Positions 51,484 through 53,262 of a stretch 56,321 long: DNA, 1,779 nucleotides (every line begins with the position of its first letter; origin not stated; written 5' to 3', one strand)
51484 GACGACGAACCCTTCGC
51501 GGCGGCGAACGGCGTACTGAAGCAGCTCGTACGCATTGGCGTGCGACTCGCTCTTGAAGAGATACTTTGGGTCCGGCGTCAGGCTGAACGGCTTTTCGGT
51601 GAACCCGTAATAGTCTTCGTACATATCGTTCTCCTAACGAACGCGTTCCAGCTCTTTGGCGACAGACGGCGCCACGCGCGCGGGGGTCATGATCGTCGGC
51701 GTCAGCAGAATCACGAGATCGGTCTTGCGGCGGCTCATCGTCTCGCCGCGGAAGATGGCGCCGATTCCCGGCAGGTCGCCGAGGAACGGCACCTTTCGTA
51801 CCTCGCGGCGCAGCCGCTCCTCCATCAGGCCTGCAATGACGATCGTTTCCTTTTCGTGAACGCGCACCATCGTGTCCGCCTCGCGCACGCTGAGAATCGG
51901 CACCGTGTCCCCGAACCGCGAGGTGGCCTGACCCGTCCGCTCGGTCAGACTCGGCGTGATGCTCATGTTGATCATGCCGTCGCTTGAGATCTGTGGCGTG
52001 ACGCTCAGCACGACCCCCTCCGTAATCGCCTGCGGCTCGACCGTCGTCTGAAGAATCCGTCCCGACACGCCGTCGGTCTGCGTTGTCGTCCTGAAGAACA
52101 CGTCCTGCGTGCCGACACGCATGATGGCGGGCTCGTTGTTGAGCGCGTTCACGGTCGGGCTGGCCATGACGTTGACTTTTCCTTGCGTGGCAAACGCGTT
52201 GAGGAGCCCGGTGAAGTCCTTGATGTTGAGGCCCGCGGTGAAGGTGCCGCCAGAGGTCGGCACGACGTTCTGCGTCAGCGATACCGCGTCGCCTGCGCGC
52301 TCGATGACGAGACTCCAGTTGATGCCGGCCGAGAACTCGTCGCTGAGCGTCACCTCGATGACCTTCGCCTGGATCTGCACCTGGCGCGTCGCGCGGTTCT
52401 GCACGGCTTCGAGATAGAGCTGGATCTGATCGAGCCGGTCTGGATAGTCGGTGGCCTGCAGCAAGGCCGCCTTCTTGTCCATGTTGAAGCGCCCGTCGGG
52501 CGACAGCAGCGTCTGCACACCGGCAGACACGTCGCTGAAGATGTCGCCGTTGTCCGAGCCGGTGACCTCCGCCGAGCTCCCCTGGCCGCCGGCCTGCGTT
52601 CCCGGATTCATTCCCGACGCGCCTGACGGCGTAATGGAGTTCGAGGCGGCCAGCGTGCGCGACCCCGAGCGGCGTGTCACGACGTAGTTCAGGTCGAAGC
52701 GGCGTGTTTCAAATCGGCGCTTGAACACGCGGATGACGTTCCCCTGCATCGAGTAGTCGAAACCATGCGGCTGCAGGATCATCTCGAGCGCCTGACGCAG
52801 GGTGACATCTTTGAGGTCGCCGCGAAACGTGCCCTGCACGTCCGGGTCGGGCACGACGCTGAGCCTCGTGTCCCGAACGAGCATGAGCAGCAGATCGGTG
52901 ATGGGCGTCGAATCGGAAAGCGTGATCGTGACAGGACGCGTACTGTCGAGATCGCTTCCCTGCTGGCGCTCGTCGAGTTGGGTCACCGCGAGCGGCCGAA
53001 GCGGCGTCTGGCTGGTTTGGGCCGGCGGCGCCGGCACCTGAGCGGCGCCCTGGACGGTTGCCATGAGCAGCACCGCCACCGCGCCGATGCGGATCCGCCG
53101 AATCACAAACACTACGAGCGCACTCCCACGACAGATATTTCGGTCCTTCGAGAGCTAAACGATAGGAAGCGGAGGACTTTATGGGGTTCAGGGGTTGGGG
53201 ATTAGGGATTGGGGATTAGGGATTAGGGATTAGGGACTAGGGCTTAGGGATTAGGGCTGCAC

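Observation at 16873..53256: A class of period-7 repeat hairpins whose unit sequence differs at every locus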

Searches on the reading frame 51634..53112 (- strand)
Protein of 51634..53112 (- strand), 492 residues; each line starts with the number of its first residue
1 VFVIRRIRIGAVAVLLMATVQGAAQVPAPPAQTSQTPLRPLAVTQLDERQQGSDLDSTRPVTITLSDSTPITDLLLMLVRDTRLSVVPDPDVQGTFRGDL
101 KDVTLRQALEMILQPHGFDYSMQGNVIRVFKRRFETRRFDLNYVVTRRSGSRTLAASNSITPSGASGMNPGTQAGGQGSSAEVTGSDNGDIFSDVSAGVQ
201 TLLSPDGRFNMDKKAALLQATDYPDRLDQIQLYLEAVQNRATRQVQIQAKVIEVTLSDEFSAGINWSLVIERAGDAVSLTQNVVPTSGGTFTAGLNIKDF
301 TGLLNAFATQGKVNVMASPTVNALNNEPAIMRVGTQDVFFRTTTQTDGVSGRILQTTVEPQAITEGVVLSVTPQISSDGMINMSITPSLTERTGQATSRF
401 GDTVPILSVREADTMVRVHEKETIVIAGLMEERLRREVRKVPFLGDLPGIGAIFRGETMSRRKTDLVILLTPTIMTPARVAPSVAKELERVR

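Call 17: search_protein_families(library=pfam, proteins=[window:51634-53112:-], max_evalue=0.01)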
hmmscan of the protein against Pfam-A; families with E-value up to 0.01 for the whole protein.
window:51634-53112:- (492 aa): 4 families
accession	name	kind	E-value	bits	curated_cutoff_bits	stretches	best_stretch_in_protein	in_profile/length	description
PF00263.26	Secretin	-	1.1e-39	136.2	27.5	1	307-475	2-168/169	Bacterial type II and III secretion system protein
PF07660.19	STN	-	7.9e-09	35.6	28.4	1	86-131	3-51/52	Secretin and TonB N terminus short domain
PF07655.18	Secretin_N_2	-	0.00019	22.3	23.4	1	136-210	1-85/91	Secretin N-terminal domain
PF03932.20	CutC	-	0.0086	16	23.3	0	238-339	101-197/202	CutC family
